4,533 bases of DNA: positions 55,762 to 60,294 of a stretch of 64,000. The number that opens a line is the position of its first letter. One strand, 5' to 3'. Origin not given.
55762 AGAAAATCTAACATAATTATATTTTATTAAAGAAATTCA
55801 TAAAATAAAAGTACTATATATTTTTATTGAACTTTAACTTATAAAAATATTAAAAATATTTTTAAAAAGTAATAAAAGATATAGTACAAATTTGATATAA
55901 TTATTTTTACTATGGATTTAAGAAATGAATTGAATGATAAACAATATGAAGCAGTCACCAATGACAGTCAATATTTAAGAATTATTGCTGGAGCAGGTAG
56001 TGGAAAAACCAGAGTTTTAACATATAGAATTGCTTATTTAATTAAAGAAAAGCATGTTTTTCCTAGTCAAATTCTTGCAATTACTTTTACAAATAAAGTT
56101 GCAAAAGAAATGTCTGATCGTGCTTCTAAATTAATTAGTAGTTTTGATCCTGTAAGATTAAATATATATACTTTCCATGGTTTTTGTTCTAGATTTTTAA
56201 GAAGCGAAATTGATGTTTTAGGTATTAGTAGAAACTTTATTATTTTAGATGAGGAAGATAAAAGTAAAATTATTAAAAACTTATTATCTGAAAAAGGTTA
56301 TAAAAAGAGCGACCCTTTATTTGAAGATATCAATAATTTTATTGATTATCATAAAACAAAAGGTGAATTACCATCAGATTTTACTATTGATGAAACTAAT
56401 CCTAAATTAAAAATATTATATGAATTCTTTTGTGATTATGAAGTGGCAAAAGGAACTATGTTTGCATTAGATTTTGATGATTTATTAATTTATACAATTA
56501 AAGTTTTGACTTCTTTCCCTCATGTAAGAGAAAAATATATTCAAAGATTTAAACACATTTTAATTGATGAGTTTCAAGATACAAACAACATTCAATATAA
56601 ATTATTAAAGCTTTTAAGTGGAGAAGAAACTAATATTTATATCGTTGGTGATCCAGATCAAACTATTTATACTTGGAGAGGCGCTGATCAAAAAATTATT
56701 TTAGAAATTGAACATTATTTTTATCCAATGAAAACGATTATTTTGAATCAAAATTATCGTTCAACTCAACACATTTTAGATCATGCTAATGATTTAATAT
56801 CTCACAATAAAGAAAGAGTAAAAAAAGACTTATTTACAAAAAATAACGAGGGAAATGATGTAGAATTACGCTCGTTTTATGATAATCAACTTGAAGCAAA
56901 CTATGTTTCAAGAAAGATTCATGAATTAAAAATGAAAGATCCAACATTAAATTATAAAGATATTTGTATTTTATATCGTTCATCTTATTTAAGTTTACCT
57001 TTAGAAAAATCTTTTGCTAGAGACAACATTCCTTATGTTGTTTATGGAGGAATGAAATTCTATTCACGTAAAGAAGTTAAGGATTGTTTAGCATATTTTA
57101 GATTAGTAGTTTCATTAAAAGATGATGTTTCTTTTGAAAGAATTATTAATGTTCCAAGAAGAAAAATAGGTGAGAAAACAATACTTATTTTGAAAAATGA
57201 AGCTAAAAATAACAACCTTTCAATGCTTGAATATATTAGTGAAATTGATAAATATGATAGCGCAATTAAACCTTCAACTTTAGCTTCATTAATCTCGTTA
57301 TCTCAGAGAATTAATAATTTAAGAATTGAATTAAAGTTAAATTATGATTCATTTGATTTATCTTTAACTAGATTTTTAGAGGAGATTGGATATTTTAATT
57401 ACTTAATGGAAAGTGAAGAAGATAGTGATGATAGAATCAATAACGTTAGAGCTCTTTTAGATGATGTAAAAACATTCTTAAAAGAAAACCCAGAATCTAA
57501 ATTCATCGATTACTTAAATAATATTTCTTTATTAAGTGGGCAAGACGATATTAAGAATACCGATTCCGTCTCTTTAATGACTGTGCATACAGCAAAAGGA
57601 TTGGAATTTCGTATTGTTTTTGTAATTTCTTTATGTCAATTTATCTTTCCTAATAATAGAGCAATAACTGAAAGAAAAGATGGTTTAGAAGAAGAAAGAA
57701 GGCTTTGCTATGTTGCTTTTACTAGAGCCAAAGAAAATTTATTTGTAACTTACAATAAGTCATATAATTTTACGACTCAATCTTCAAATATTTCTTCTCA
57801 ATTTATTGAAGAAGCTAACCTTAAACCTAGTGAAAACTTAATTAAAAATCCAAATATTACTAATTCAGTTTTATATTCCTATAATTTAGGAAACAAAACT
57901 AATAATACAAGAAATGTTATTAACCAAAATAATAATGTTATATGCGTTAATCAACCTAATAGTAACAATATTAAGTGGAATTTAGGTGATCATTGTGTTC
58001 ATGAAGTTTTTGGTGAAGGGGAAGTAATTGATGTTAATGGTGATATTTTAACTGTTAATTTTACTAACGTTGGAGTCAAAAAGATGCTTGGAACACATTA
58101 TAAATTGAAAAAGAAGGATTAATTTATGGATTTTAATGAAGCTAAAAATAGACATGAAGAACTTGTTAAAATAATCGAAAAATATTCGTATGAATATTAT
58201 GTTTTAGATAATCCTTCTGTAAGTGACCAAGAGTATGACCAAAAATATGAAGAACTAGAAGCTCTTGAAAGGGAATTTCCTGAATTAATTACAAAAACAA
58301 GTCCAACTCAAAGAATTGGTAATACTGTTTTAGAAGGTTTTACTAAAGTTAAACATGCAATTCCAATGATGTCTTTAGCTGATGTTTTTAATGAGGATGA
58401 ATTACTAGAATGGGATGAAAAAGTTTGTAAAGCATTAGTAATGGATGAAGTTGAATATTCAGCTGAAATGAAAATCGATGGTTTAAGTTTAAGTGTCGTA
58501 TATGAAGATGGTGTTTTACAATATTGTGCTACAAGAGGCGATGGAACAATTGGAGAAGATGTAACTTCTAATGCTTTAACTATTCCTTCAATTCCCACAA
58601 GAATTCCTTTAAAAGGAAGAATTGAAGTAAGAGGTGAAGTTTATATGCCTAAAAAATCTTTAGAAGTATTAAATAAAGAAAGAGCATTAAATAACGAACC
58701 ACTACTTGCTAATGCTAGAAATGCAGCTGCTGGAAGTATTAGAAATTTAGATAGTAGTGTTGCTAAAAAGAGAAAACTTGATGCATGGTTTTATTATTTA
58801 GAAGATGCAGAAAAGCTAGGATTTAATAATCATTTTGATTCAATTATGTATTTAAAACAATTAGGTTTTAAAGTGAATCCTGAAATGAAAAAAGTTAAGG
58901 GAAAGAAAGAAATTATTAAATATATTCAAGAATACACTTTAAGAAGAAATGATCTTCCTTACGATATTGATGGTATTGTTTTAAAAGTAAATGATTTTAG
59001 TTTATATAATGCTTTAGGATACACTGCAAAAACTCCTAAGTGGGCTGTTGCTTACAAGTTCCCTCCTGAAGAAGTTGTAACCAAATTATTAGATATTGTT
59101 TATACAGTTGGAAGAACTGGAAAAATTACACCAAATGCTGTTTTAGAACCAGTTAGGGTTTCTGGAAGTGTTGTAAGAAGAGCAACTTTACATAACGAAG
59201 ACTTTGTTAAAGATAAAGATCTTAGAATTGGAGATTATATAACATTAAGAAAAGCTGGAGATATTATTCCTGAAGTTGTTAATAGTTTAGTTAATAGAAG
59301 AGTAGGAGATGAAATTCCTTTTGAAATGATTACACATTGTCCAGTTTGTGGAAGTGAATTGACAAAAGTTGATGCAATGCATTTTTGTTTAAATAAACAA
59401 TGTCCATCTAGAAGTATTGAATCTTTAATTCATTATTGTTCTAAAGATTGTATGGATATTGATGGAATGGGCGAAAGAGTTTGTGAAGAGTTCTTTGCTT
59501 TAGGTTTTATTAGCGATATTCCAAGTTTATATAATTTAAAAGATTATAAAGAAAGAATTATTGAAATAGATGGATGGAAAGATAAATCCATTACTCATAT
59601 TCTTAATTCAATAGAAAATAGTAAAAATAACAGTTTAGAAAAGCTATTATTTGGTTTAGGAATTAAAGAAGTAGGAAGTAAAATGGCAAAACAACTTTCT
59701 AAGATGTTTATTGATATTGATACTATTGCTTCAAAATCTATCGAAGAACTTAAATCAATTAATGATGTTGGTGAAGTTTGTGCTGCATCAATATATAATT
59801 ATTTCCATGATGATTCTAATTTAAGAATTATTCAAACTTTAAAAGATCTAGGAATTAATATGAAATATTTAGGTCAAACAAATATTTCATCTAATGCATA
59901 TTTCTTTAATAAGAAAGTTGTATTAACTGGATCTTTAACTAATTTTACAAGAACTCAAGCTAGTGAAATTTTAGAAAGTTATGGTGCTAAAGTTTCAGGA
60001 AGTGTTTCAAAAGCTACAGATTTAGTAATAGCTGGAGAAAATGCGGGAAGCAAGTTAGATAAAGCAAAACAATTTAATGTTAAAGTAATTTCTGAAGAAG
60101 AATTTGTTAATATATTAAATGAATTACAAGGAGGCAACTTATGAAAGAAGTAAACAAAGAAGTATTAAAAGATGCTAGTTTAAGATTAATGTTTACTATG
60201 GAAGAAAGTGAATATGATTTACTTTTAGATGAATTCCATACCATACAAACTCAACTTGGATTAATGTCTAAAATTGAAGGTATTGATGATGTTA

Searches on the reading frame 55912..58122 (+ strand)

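Call 59: search_protein_families(library=pfam, proteins=[window:55912-58122:+], max_evalue=0.0001)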
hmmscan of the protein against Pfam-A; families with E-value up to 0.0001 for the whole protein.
window:55912-58122:+ (736 aa): 7 families
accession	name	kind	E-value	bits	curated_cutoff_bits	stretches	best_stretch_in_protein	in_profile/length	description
PF00580.27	UvrD-helicase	-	1.3e-80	271.4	23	1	7-269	1-269/271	UvrD/REP helicase N-terminal domain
PF13361.12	UvrD_C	-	3.1e-73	247.7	25.6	1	276-616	1-349/350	UvrD-like helicase C-terminal domain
PF13245.12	AAA_19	-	3.9e-24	85.8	25.1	1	11-254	1-132/134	AAA domain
PF13538.12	UvrD_C_2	-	4e-09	36.6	27.4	1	555-612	4-51/52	UvrD-like helicase C-terminal domain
PF01443.25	Viral_helicase1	-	5.8e-06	26.7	21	0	534-611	159-225/228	Viral superfamily 1 RNA helicase core domain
PF13604.12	AAA_30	-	6.3e-06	26.5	27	0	7-71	2-66/191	AAA domain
PF13087.12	AAA_12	-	8.4e-06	25.9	27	0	539-614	123-192/195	AAA domain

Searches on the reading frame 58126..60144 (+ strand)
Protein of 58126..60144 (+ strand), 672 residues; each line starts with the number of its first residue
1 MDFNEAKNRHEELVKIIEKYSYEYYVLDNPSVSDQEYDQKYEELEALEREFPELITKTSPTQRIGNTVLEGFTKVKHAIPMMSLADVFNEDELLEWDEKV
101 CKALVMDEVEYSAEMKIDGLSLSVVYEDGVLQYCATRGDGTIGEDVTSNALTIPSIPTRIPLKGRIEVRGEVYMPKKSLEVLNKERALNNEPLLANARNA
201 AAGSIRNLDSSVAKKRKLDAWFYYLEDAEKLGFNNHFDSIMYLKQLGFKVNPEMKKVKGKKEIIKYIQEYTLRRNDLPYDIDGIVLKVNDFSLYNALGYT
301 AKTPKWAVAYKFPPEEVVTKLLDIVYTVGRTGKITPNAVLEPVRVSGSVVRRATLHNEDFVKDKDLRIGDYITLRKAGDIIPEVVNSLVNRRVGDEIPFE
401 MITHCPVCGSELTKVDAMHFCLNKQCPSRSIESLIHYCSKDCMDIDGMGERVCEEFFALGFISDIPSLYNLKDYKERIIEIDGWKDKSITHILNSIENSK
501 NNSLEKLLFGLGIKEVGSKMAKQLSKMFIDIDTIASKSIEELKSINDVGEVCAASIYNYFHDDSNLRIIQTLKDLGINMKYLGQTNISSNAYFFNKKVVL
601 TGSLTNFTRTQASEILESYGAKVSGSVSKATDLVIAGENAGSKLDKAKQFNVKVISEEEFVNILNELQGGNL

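Call 59: search_protein_families(library=pfam, proteins=[window:58126-60144:+], max_evalue=0.0001)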
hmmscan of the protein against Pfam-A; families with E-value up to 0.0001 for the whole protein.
window:58126-60144:+ (672 aa): 7 families
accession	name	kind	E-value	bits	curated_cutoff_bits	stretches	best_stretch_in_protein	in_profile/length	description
PF01653.23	DNA_ligase_aden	-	1.1e-90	304.1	27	1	71-315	3-253/253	NAD-dependent DNA ligase adenylation domain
PF03120.22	DNA_ligase_OB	-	7.9e-32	109.4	32.9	1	319-394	2-77/79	NAD-dependent DNA ligase OB-fold domain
PF12826.13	HHH_2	-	1.4e-20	73.7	27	1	506-569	1-64/64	Helix-hairpin-helix motif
PF00533.33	BRCT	-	8.3e-16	58.4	21.3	1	594-662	6-76/78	BRCA1 C Terminus (BRCT) domain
PF22745.1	Nlig-Ia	-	1.3e-06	29.4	27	1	19-58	15-54/92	DNA ligase-like, N-terminal NAD+-binding domain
PF03119.21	DNA_ligase_ZBD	-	1.8e-05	24.9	25.8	1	404-427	1-26/27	NAD-dependent DNA ligase C4 zinc finger domain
PF12738.14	PTCB-BRCT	-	2.3e-05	24.8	22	1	606-656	11-60/63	twin BRCT domain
